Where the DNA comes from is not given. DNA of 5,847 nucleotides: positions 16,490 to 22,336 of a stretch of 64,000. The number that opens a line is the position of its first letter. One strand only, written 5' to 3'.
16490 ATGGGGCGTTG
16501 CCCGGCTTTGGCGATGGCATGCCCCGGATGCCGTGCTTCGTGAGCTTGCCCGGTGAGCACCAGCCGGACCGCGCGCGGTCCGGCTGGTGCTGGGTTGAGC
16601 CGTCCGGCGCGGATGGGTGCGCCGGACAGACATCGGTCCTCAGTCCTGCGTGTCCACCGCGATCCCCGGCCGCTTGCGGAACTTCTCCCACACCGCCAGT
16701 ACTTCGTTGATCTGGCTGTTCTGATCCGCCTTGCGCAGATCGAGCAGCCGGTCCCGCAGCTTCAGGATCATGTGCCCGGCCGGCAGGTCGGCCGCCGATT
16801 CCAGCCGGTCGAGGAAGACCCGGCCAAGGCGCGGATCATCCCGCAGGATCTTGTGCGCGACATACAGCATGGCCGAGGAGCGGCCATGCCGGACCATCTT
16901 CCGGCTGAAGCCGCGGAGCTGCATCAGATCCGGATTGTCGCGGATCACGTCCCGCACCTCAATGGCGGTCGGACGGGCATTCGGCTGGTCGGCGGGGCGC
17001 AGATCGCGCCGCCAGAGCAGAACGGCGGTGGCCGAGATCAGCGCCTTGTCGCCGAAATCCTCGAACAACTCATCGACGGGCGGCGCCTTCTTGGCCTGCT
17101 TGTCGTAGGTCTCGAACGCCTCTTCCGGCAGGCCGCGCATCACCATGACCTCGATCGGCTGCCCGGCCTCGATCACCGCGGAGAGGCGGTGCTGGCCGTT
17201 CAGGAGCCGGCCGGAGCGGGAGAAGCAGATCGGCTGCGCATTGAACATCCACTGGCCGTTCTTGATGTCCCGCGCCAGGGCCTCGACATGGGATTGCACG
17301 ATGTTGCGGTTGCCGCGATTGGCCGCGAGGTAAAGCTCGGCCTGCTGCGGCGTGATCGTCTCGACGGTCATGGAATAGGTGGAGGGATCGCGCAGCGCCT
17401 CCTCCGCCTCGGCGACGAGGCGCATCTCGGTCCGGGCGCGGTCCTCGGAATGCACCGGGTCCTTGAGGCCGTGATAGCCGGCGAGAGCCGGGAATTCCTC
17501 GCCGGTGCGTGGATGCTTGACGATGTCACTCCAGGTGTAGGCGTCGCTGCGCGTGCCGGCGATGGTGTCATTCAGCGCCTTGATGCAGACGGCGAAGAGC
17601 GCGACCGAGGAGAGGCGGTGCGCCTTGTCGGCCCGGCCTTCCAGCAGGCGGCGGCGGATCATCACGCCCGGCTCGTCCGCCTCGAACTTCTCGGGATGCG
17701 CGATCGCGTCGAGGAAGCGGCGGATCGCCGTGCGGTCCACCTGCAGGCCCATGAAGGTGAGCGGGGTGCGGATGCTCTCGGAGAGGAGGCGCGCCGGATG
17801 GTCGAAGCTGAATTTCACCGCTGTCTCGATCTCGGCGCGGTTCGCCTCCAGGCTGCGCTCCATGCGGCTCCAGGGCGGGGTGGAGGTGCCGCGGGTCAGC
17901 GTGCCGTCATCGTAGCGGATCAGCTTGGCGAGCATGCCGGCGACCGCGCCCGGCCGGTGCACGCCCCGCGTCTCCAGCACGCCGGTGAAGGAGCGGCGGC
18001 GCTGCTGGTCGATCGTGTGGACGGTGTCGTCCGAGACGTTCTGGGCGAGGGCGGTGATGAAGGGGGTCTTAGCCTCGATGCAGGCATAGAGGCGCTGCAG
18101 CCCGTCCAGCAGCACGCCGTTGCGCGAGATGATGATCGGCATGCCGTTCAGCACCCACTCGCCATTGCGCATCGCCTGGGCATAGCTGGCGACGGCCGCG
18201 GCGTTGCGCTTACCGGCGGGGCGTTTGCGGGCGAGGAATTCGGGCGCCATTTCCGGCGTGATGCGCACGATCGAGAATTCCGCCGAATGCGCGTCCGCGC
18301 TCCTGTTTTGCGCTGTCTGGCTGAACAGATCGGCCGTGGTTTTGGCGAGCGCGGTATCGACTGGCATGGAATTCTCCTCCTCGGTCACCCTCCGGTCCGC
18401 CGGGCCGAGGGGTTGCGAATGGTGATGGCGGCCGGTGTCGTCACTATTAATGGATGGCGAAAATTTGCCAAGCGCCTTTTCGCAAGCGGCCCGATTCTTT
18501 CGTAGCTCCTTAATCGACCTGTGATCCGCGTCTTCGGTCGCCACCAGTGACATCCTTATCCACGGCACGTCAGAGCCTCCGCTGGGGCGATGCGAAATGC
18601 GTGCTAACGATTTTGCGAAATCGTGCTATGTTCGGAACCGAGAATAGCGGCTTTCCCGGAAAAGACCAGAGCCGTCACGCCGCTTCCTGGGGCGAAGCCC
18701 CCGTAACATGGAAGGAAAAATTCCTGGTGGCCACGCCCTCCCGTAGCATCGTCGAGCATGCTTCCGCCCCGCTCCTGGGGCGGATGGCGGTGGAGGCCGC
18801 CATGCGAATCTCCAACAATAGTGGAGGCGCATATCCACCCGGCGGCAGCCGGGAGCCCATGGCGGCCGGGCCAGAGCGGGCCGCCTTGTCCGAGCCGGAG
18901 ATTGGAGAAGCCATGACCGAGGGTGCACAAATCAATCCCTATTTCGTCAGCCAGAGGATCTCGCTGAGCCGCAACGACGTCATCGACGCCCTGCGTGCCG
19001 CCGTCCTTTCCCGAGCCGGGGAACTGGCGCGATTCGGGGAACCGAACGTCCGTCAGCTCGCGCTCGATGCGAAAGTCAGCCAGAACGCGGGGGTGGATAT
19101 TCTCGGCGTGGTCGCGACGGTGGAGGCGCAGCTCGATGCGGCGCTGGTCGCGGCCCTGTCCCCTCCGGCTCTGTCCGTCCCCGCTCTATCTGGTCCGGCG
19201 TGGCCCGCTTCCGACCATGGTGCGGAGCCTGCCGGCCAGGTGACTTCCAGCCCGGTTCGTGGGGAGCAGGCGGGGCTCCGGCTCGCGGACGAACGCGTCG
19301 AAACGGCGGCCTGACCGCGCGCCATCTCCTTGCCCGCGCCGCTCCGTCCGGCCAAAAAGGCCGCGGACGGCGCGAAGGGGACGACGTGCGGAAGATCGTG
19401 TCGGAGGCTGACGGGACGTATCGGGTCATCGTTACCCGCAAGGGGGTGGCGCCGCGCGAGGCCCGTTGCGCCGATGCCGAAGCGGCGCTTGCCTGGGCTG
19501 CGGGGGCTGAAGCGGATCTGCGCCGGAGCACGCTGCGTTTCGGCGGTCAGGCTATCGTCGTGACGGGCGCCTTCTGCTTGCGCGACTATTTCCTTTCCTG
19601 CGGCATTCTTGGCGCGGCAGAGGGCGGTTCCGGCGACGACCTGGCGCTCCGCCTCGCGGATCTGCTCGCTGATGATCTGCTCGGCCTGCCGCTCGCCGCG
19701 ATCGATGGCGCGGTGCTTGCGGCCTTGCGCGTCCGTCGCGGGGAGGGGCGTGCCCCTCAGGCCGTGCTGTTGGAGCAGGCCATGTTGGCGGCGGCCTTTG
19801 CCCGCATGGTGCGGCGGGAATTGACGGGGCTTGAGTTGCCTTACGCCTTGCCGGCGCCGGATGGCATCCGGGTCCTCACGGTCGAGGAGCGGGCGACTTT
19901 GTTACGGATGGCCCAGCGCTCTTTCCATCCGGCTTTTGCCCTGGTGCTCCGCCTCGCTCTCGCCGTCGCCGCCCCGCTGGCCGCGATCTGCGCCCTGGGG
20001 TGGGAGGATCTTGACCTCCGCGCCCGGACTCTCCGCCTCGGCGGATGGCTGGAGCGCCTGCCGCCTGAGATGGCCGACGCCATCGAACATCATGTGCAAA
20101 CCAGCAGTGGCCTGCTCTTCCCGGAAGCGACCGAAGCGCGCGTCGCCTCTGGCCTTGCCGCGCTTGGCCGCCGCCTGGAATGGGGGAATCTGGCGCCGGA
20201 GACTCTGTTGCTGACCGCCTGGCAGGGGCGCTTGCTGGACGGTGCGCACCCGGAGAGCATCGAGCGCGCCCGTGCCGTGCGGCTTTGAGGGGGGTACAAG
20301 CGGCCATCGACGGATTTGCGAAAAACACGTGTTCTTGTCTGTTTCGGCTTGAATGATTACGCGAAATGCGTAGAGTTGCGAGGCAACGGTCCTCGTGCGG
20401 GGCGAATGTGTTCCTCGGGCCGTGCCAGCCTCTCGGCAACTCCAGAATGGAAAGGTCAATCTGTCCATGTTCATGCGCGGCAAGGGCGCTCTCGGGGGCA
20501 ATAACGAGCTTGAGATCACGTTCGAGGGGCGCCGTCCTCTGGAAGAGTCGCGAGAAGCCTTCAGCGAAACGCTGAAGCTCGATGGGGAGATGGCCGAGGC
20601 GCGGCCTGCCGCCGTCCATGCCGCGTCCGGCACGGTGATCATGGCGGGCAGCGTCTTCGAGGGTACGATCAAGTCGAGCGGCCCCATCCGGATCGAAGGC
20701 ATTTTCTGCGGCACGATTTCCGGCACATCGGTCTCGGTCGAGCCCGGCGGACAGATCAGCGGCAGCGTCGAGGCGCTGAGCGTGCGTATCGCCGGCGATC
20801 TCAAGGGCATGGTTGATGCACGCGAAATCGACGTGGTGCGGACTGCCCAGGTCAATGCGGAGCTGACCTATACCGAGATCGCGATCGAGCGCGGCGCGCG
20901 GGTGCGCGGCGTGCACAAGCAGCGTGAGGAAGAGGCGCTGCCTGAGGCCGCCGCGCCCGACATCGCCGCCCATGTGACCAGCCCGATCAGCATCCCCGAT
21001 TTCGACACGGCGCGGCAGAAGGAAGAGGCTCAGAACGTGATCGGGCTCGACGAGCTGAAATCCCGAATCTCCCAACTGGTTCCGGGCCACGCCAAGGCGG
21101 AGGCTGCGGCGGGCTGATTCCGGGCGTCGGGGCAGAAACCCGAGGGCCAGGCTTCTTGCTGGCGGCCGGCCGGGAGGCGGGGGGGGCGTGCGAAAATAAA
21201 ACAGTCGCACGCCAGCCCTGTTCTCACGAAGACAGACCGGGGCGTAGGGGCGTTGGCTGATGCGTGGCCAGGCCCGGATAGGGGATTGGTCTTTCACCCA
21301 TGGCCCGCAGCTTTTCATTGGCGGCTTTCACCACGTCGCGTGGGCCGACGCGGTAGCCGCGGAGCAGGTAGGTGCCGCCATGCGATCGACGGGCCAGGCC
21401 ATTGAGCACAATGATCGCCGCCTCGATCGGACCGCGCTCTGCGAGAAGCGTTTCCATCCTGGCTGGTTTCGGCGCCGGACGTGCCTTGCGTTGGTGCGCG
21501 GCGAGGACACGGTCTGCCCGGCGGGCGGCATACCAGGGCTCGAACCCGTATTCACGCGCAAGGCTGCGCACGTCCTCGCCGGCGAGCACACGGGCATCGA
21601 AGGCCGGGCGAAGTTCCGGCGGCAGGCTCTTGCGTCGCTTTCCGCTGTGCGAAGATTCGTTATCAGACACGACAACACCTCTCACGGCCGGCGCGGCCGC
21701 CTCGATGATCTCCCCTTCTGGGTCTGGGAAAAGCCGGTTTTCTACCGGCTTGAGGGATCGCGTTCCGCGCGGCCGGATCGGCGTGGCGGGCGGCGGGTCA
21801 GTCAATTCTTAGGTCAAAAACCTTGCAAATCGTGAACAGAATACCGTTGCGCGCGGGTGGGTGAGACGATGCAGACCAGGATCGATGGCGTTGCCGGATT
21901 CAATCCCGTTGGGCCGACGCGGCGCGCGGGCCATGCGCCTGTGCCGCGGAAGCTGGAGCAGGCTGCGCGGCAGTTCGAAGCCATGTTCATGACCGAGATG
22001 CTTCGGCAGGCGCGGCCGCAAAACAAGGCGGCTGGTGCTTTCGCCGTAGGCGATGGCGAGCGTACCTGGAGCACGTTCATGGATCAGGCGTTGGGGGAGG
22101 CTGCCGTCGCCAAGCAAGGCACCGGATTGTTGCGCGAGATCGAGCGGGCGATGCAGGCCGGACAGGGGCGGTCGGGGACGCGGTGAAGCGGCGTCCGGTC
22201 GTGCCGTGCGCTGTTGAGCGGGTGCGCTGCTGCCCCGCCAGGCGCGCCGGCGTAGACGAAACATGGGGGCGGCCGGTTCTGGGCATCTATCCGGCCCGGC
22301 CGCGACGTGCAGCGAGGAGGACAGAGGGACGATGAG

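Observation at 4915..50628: Oriented TGCGAAA(T) box recurring in almost every intergenic region of the motility supercluster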

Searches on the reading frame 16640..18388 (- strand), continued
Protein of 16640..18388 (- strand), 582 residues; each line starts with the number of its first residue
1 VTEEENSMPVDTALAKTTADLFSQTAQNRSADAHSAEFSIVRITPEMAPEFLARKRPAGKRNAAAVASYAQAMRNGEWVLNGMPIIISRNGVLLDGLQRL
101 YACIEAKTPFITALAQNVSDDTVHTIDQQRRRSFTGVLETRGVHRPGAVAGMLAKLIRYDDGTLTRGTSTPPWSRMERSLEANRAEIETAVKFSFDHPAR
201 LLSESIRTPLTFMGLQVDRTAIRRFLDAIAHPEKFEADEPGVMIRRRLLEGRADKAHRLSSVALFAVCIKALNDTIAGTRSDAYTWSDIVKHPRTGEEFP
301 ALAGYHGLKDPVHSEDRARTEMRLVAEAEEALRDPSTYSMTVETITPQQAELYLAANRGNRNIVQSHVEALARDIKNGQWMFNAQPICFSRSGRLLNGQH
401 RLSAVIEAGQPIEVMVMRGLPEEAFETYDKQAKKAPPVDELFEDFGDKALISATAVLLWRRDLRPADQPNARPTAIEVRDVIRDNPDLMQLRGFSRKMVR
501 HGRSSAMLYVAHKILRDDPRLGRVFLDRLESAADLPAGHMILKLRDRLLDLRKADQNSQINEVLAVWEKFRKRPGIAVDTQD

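Call 62: search_protein_families(library=ncbifam, proteins=[L096:12154-12954:-, L098:12171-13013:-, L093:16151-16678:+], max_evalue=0.01)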
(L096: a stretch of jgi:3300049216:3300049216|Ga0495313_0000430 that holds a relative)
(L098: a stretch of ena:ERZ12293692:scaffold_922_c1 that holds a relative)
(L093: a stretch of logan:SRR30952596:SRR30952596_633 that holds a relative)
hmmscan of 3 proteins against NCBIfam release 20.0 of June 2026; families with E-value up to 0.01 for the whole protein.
L096:12154-12954:- (266 aa): 43 families (the best 25 are shown)
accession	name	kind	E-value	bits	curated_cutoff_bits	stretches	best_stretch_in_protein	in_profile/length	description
NF045991.1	RespRegCtrARhodob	equivalog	4.4e-23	82.2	350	1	30-249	2-222/224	response regulator transcription factor CtrA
TIGR01387.1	cztR_silR_copR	subfamily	2.9e-17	63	279.2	1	59-248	30-218/218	heavy metal response regulator transcription factor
NF008296.0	PRK11083.1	equivalog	4.2e-17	62.3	273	1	31-249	6-226/228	two-component system response regulator CreB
NF008078.0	PRK10816.1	equivalog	4.6e-17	62.3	336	1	67-248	40-220/223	two-component system response regulator PhoP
NF053854.1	RespRegPhoBBctds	equivalog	5.6e-16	58.6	270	1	52-248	23-224/225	two-component system response regulator PhoB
NF045914.1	RespRegNblR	equivalog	6.6e-16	58.6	300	1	31-250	9-227/228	response regulator transcription factor NblR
NF040689.1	MtrAB_MtrA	equivalog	8.7e-16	57.9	300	1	52-247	23-217/219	MtrAB system response regulator MtrA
NF007346.1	PRK09836.1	equivalog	1.4e-15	57.7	420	1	46-249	19-222/227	copper/silver response regulator transcription factor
NF007928.2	PRK10643.1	equivalog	1.4e-15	57.5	330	1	31-248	3-216/216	two-component system response regulator PmrA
NF007005.1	PRK09468.1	equivalog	3.7e-15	56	331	1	31-247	6-230/237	osmolarity response regulator transcription factor OmpR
NF012023.0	PRK15479.1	equivalog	3.9e-15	56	337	1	63-250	36-219/224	transcriptional regulator TctD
NF045944.1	ResRegRpaBCyano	equivalog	8.2e-15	54.8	330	1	57-249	27-228/229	response regulator transcription factor RpaB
NF041733.1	resp_reg_CseB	equivalog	2.1e-14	53.5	350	1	60-249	33-227/228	two-component system response regulator CseB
TIGR02154.1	PhoB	equivalog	5.3e-14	52.1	296.2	1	47-248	22-225/226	phosphate regulon transcriptional regulator PhoB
NF008567.0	PRK11517.1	equivalog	8.4e-14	51.5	353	1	47-249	20-219/223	response regulator transcription factor HprR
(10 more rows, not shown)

L098:12171-13013:- (280 aa): 49 families (the best 25 are shown)
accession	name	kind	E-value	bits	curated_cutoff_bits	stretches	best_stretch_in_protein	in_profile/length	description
NF045991.1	RespRegCtrARhodob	equivalog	3.4e-35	121.8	350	1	44-263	2-222/224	response regulator transcription factor CtrA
NF007346.1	PRK09836.1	equivalog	3.3e-24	85.9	420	1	45-263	3-222/227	copper/silver response regulator transcription factor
TIGR01387.1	cztR_silR_copR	subfamily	7.7e-24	84.5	279.2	1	69-262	27-218/218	heavy metal response regulator transcription factor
NF041734.1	resp_reg_RppA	equivalog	1.1e-21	77.2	250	1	44-263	2-228/229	two-component system response regulator RppA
NF007928.2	PRK10643.1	equivalog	4.6e-21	75.5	330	1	64-262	22-216/216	two-component system response regulator PmrA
TIGR02154.1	PhoB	equivalog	6.9e-20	71.3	296.2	1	44-263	4-226/226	phosphate regulon transcriptional regulator PhoB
NF012023.0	PRK15479.1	equivalog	7.3e-20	71.5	337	1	80-264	38-219/224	transcriptional regulator TctD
NF008078.0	PRK10816.1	equivalog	1.2e-19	70.8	336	1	87-262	45-220/223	two-component system response regulator PhoP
NF007663.1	PRK10336.1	equivalog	3.8e-19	69.3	345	1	44-263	2-217/219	quorum sensing response regulator transcription factor QseB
NF045944.1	ResRegRpaBCyano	equivalog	3.8e-19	69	330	1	82-262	37-227/229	response regulator transcription factor RpaB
NF008296.0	PRK11083.1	equivalog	4.9e-19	68.6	273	1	43-263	4-226/228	two-component system response regulator CreB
NF008567.0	PRK11517.1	equivalog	8.8e-19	67.8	353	1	71-263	31-219/223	response regulator transcription factor HprR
NF053854.1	RespRegPhoBBctds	equivalog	4.4e-17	62.2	270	1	83-262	38-224/225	two-component system response regulator PhoB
NF041733.1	resp_reg_CseB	equivalog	5e-17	62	350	1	44-263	2-227/228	two-component system response regulator CseB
NF040689.1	MtrAB_MtrA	equivalog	3.9e-15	55.8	300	1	47-260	3-216/219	MtrAB system response regulator MtrA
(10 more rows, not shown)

L093:16151-16678:+ (175 aa): 28 families (the best 25 are shown)
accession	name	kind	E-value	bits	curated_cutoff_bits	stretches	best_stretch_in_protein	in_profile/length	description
NF045991.1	RespRegCtrARhodob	equivalog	3.9e-10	39.8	350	1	34-147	1-115/224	response regulator transcription factor CtrA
NF012023.0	PRK15479.1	equivalog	1.7e-07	31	337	1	48-148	17-116/224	transcriptional regulator TctD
NF007346.1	PRK09836.1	equivalog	2.4e-07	30.8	420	1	34-151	1-119/227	copper/silver response regulator transcription factor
NF008296.0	PRK11083.1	equivalog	5.9e-07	29.1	273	1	35-135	5-105/228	two-component system response regulator CreB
NF041733.1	resp_reg_CseB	equivalog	1.2e-06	28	350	1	40-159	7-126/228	two-component system response regulator CseB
NF033120.0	vanR_FM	exception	2.7e-06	27.2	460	1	35-116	5-86/231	vancomycin resistance response regulator transcription factor, VanR-F/VanR-M family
NF007689.0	PRK10365.1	equivalog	2.5e-05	23.2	760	1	34-147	6-120/441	sigma-54-dependent response regulator transcription factor ZraR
NF041734.1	resp_reg_RppA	equivalog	2.9e-05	23.5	250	1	34-147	1-117/229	two-component system response regulator RppA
NF041880.1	EPS_EpsF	equivalog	4.5e-05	22.1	900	1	51-146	13-112/492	response regulator EpsF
NF041866.1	EpsW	equivalog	6.8e-05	22.5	200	1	58-147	31-124/131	exopolysaccharide biosynthesis response regulator EpsW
NF008078.0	PRK10816.1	equivalog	0.00011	21.7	336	1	35-148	2-116/223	two-component system response regulator PhoP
NF007928.2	PRK10643.1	equivalog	0.00015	21.5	330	1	47-147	14-115/216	two-component system response regulator PmrA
NF008567.0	PRK11517.1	equivalog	0.00016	21.1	353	1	34-143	1-110/223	response regulator transcription factor HprR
NF007820.0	PRK10529.1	equivalog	0.00017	21.1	325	1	47-145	15-113/225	two-component system response regulator KdpE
NF006900.1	PRK09390.1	equivalog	0.00031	20.3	255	1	46-138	17-110/203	response regulator FixJ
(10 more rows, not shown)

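Call 63: fold_search(model_id=the predicted structure, library=pdb)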
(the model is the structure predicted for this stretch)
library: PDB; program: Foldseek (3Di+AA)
matches with E <= 10: 103; with E <= 0.001: 0
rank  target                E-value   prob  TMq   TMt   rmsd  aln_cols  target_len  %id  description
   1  5k5d_C                2.5e-02  0.82  0.12  0.24  16.9       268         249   13  Structure of the C2221 form of Pnob8-like ParB-N domain (released 2016-06-15)
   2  4gjp_A                1.1e-01  0.16  0.12  0.14  21.2       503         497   13  Crystal structure of the TAL effector dHax3 bound to dsDNA containing repetitive methyl-CpG (released 2012-10-03)
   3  4gg4_A                1.7e-01  0.13  0.11  0.13  20.8       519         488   12  Crystal structure of the TAL effector dHax3 bound to specific DNA-RNA hybrid (released 2012-10-03)
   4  4oto_B                2.2e-01  0.09  0.12  0.13  25.3       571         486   13  Crystal structure of the S505W mutant of TAL effector dHax3 (released 2014-05-28)
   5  4ot0_B                2.2e-01  0.07  0.09  0.10  21.2       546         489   13  Crystal structure of the S505T mutant of TAL effector dHax3 (released 2014-05-28)
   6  4osv_A                2.5e-01  0.10  0.13  0.14  20.4       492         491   13  Crystal structure of the S505M mutant of TAL effector dHax3 (released 2014-05-28)
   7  4osj_B                2.9e-01  0.09  0.12  0.13  19.9       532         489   12  Crystal structure of TAL effector reveals the recognition between asparagine and adenine (released 2014-05-28)
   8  4gjp_B                3.3e-01  0.07  0.09  0.10  18.8       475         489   15  Crystal structure of the TAL effector dHax3 bound to dsDNA containing repetitive methyl-CpG (released 2012-10-03)
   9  6jiv_A                3.4e-01  0.09  0.13  0.14  22.9       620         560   10  SspE crystal structure (released 2020-03-25)
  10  4ost_B                3.6e-01  0.09  0.11  0.12  19.9       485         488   14  Crystal structure of the S505C mutant of TAL effector dHax3 (released 2014-05-28)
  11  4oss_B                3.9e-01  0.10  0.11  0.12  20.1       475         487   11  Crystal structure of the S505Q mutant of TAL effector dHax3 (released 2014-05-28)
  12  4ot3_A                7.3e-01  0.06  0.10  0.11  21.0       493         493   11  Crystal structure of the S505L mutant of TAL effector dHax3 (released 2014-05-28)
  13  4osl_A                8.3e-01  0.06  0.12  0.13  21.0       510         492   12  Crystal structure of TAL effector reveals the recognition between histidine and guanine (released 2014-05-28)
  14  7np7_D1               1.0e+00  0.02  0.07  0.08  31.6       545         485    9  Structure of an intact ESX-5 inner membrane complex, Composite C1 model (released 2021-06-02)
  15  4osz_A                1.2e+00  0.04  0.12  0.13  21.1       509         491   11  Crystal structure of the S505P mutant of TAL effector dHax3 (released 2014-05-28)
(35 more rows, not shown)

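Call 87: find_homologous_proteins(query=L098:12171-13013:-, max_evalue=1e-20)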
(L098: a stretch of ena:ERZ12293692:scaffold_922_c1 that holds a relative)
Query L098:12171-13013:- (280 aa): 18 proteins with E <= 1e-20 among 1921 candidates.
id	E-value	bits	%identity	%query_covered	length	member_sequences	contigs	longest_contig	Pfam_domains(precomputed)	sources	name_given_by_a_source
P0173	5.5e-92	326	66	87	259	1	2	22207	PF00486.35,PF00072.31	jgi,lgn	jgi:two-component system cell cycle response regulator CtrA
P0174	4.5e-90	320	63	91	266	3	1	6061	PF00486.35,PF00072.31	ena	-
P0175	1.4e-79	286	59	85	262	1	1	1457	PF00486.35,PF00072.31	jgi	-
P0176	5.8e-79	283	60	87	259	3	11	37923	PF00486.35,PF00072.31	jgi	jgi:two-component system cell cycle response regulator CtrA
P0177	6.0e-77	277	60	88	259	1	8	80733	PF00486.35,PF00072.31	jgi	jgi:two-component system cell cycle response regulator CtrA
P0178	9.8e-75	270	57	85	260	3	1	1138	PF00486.35,PF00072.31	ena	-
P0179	2.4e-71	258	55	84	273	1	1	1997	PF00486.35,PF00072.31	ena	-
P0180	2.0e-67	246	54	86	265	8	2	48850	PF00486.35,PF00072.31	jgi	jgi:DNA-binding response OmpR family regulator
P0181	1.8e-66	243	54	87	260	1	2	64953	PF00486.35,PF00072.31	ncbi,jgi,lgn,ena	jgi:DNA-binding response OmpR family regulator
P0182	4.3e-66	241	55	85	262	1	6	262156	PF00486.35,PF00072.31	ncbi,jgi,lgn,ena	jgi:two-component system cell cycle response regulator CtrA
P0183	1.2e-56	210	52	79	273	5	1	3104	PF00486.35,PF00072.31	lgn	-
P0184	2.5e-50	190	48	79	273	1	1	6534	PF00486.35,PF00072.31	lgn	-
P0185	5.7e-47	179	47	80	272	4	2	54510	PF00486.35,PF00072.31,PF21695.4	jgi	jgi:DNA-binding response OmpR family regulator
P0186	4.6e-34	136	53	52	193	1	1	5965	PF00072.31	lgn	-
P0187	3.3e-28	117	39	80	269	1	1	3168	PF00072.31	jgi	jgi:two-component system OmpR family response regulator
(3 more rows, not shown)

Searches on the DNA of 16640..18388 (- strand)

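Call 72: search_dna_similar(query=L092:9000-13000:+, collection=plasmids, mode=near, max_rows=10)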
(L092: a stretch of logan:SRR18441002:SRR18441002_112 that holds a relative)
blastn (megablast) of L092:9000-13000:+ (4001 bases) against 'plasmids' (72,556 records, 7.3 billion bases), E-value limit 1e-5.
Records with a match: 1; places in all: 1; records where one place covers at least 80% of the query: 1.
Best place of each record, by identity: >=99% 1.
By first word of the organism name: Rhodovastum 1.
By predicted mobility (MOB-suite, as given by PLSDB): mobilizable 1.
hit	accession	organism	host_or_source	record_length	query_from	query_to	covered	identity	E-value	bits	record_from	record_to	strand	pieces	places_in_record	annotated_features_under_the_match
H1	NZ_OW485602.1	Rhodovastum atsumiense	-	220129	1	4001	100%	100.0%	0e+0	7389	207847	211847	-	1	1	hypothetical protein (x2) | tetratricopeptide repeat-containing glycosyltransferase family protein | polymer-forming cytoskeletal protein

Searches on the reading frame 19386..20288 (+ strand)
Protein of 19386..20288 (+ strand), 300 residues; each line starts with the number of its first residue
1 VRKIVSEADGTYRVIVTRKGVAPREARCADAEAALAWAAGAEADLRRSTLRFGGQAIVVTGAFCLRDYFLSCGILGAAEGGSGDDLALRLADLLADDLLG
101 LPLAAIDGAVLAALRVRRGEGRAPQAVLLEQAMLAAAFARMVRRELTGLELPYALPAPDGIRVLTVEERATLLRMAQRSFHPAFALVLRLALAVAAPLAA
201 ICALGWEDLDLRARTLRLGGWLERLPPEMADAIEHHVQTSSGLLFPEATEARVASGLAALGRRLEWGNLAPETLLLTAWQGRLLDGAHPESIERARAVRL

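Call 13: search_protein_families(library=pfam, proteins=[window:19386-20288:+], max_evalue=0.01)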
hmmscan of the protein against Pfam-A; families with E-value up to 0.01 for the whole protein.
window:19386-20288:+ (300 aa): 0 families

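Call 25: search_protein_families(library=ncbifam, proteins=[window:19386-20288:+], max_evalue=0.01)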
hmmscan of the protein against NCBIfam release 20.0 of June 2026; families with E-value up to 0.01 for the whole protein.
window:19386-20288:+ (300 aa): 0 families

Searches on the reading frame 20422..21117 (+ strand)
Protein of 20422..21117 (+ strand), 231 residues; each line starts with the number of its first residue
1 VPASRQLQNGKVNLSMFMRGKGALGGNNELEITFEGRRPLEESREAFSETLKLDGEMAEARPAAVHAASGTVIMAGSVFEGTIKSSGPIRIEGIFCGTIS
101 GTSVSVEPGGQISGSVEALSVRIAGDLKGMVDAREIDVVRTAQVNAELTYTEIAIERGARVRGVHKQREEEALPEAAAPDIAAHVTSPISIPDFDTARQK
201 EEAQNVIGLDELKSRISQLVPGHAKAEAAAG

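Call 13: search_protein_families(library=pfam, proteins=[window:20422-21117:+], max_evalue=0.01)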
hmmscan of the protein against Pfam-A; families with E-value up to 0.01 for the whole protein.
window:20422-21117:+ (231 aa): 1 family
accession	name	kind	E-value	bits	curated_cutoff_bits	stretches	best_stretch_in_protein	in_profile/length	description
PF04519.19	Bactofilin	-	3.2e-19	69.4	27.9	1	71-163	1-95/98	Polymer-forming cytoskeletal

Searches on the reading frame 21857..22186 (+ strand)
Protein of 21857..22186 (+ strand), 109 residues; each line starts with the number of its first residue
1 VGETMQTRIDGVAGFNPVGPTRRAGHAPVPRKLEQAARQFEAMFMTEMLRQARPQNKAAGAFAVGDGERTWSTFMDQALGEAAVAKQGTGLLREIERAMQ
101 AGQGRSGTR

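Call 13: search_protein_families(library=pfam, proteins=[window:21857-22186:+], max_evalue=0.01)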
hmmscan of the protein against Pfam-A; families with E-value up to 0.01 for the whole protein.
window:21857-22186:+ (109 aa): 1 family
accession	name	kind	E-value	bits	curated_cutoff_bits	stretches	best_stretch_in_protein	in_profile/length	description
PF10135.14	Rod-binding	-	0.0099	16.8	25.1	0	57-96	9-49/51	Rod binding protein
